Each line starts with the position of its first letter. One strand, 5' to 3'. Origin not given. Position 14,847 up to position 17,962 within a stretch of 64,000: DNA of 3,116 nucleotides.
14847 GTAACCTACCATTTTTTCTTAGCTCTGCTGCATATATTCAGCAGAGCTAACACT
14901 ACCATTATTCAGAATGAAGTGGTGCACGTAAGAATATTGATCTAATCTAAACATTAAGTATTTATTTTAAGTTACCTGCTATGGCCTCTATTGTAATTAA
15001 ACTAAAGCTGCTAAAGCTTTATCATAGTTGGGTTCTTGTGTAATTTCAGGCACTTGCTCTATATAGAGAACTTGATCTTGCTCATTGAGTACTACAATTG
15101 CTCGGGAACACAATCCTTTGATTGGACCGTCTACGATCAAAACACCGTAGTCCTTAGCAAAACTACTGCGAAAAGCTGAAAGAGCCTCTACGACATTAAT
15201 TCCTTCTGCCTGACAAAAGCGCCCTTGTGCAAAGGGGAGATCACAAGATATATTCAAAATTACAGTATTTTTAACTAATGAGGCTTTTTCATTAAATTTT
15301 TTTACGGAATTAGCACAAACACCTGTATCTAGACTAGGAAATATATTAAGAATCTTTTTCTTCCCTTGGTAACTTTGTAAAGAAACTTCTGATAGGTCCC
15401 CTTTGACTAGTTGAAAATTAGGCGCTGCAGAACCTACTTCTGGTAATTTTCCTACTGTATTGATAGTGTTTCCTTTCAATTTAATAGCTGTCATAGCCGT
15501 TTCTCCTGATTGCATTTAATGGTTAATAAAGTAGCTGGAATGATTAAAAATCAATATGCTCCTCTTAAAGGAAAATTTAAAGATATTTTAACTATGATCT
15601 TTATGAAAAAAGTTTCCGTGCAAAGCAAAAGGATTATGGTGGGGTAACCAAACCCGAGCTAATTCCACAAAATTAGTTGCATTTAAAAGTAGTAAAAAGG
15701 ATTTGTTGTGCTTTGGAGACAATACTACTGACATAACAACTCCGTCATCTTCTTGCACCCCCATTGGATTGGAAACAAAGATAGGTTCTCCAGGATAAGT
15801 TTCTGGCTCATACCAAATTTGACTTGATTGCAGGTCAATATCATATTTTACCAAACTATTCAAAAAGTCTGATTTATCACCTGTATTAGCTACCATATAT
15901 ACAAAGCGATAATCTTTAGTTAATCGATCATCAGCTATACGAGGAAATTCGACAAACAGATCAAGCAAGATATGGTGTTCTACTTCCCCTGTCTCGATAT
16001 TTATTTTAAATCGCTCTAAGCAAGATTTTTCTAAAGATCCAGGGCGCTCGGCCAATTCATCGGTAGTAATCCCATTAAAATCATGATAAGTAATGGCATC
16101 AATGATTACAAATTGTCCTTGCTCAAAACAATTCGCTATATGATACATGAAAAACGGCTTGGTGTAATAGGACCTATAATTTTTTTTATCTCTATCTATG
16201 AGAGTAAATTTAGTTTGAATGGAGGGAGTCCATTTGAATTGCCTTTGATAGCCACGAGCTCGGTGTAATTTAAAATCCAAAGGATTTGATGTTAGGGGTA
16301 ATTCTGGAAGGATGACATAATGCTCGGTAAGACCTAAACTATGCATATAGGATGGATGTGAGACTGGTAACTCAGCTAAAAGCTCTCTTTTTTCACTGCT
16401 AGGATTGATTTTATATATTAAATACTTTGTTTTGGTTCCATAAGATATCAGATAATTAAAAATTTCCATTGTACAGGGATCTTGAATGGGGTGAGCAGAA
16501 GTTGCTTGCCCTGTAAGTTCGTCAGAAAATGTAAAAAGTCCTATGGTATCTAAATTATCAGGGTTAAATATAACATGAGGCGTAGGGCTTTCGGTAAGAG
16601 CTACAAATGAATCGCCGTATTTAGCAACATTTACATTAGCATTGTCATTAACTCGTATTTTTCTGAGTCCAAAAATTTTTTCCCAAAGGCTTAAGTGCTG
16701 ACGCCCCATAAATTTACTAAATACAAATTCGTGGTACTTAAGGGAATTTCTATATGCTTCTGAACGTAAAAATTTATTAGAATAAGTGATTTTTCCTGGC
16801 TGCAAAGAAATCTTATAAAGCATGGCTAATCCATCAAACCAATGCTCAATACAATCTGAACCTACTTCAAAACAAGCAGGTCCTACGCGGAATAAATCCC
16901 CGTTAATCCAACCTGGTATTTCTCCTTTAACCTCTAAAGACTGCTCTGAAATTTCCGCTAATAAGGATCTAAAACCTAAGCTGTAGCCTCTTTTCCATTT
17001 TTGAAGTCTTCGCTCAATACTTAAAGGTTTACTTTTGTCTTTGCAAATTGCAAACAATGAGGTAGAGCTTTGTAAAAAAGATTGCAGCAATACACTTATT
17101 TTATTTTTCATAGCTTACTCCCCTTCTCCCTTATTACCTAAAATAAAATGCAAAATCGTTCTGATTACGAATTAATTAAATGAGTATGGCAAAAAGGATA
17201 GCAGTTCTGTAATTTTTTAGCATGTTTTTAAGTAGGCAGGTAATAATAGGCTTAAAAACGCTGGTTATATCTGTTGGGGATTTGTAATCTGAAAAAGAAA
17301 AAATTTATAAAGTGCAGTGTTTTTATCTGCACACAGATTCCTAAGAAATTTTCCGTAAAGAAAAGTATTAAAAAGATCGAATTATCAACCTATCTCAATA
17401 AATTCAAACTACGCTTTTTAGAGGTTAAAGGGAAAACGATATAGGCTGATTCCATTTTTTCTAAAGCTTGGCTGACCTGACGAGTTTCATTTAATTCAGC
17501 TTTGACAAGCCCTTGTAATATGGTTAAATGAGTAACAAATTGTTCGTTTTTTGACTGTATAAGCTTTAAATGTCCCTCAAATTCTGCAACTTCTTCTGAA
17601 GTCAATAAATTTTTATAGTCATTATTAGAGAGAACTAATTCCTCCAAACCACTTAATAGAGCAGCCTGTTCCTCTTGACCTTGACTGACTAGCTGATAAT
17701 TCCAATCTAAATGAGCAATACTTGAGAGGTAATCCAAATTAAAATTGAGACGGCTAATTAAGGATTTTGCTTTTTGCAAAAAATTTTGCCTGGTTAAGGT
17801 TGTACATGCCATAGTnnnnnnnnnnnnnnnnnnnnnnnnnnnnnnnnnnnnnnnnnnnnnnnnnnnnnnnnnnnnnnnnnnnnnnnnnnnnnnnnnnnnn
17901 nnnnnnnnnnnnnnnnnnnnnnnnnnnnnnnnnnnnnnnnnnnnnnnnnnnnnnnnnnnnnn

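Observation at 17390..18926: Orphan FliS-centred flagellar-chaperone-like operon with no flagellar structural genes nearby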

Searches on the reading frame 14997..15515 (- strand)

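Call 3: search_protein_families(library=pfam, proteins=[window:14997-15515:-], max_evalue=1)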
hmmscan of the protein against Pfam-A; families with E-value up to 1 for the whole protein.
window:14997-15515:- (172 aa): 2 families
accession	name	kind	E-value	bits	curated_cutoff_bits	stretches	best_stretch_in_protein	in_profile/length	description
PF08534.16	Redoxin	-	1e-29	103.7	26.6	1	27-168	2-148/148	Redoxin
PF00578.27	AhpC-TSA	-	4.5e-17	62.6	26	1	27-151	1-123/124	AhpC/TSA family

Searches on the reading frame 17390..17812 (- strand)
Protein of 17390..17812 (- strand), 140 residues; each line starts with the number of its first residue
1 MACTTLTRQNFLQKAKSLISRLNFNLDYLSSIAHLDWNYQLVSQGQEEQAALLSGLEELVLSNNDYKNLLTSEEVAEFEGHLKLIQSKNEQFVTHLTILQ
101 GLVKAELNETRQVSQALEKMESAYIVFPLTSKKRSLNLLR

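Call 3: search_protein_families(library=pfam, proteins=[window:17390-17812:-], max_evalue=1)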
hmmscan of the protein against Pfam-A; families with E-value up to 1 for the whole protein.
window:17390-17812:- (140 aa): 0 families

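Call 4: search_protein_families(library=ncbifam, proteins=[window:17390-17812:-], max_evalue=1)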
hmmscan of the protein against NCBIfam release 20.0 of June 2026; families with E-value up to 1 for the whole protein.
window:17390-17812:- (140 aa): 1 family
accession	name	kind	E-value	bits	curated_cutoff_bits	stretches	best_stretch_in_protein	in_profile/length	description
TIGR04300.1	exosort_XrtM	exception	0.072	13.5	125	1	63-136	13-86/150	exosortase family protein XrtM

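Call 25: find_homologous_proteins(query=window:17390-17812:-)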
Query window:17390-17812:- (140 aa): 1 proteins with E <= 0.001 among 25 candidates.
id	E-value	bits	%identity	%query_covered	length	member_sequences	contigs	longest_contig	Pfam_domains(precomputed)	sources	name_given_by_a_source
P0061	2.8e-80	284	99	100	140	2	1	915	-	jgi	jgi:hypothetical protein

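Call 29: search_protein_families(library=pfam, alignment_id=A1, max_evalue=10)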
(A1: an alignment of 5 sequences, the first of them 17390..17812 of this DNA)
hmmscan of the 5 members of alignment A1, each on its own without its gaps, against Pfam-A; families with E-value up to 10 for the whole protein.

A. member 1, window:17390-17812:- (140 aa): 0 families

B. families by the number of members that match (of 5 scanned): 19 families
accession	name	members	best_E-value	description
PF24564.1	DUF7605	1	0.0019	Domain of unknown function (DUF7605)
PF17290.8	Arena_ncap_C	1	0.03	Arenavirus nucleocapsid C-terminal domain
PF04632.18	FUSC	1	0.036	Fusaric acid resistance protein family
PF16088.10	BORCS7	1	0.036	BLOC-1-related complex sub-unit 7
PF13174.12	TPR_6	1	0.04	Tetratricopeptide repeat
PF01865.21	PhoU_div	1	0.053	Protein of unknown function DUF47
PF21283.2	EPCAM-Trop-2_C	1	0.058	EPCAM/Trop-2, C-terminal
PF23648.1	DUF7147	1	0.063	Domain of unknown function (DUF7147)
PF05761.20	5_nucleotid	1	0.064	5' nucleotidase family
PF01118.30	Semialdhyde_dh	1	0.095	Semialdehyde dehydrogenase, NAD binding domain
PF17230.7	DUF5304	1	0.12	Family of unknown function (DUF5304)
PF06738.18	ThrE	1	0.14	Putative threonine/serine exporter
PF19908.4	DUF6381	1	0.14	Family of unknown function (DUF6381)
PF12021.13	DUF3509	1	0.29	Protein of unknown function (DUF3509)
PF14712.11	Snapin_Pallidin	1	0.37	Snapin/Pallidin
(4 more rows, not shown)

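Call 32: search_solved_structures(query=A1, max_evalue=10)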
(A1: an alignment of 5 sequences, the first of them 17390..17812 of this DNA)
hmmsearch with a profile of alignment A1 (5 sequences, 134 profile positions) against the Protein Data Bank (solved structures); distinct sequences matched with E-value up to 10: 12.
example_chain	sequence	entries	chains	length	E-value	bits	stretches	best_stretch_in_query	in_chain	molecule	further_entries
8ek4_A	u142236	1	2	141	0.027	17.7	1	54-115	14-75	Ice-binding protein TIP-99a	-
6w1s_X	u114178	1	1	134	0.15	15.3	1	10-59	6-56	Mediator of RNA polymerase II transcription subunit 29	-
7emf_2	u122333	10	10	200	0.6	13.3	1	9-59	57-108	Mediator of RNA polymerase II transcription subunit 29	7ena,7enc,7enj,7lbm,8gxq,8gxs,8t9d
6zpm_A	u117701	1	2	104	0.71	13.1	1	8-85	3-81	Trypanosoma cruzi KKT4 117-218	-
8t1i_G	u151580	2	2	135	0.73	13.1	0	58-117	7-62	Mediator of RNA polymerase II transcription subunit 10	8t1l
7xli_A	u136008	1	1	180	0.75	13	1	33-89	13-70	Iron-regulated surface determinant protein B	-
2qen_A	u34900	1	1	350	0.97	12.7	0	89-111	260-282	WALKER-TYPE ATPASE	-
7k1a_A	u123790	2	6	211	1.5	12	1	10-97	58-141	HTH-type transcriptional regulator TtgR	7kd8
5t58_B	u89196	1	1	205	2.7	11.2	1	36-110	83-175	KLLA0E05809p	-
4ydh_A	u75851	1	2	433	6.4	10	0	6-84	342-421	Formin-like protein 1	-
8fit_A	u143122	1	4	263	8.5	9.6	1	6-79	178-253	cs074A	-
6y07_A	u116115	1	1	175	9.5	9.4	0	14-93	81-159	sohair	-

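Call 57: predict_structure(protein=window:17390-17812:-)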
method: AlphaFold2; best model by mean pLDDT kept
length: 140 residues; sequences in the alignment: 1
mean_pLDDT: 72.7   pTM: 0.56
mean pLDDT of the five models: 72.7, 69.6, 68.6, 63.1, 43.0
residues with pLDDT >= 90: 1; 70-90: 94; 50-70: 25; < 50: 20
segments of 3 or more residues with pLDDT < 50: 1-3, 124-140
pLDDT, mean of each block of 10 residues (from residue 1): 65 87 87 69 80 83 74 86 86 80 72 65 46 37
secondary structure, 60 per line:
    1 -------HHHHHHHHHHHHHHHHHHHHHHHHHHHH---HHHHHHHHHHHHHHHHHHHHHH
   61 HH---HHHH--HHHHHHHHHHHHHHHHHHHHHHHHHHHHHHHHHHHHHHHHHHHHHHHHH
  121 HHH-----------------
elements in order: H8-35 H39-62 H66-69 H72-123
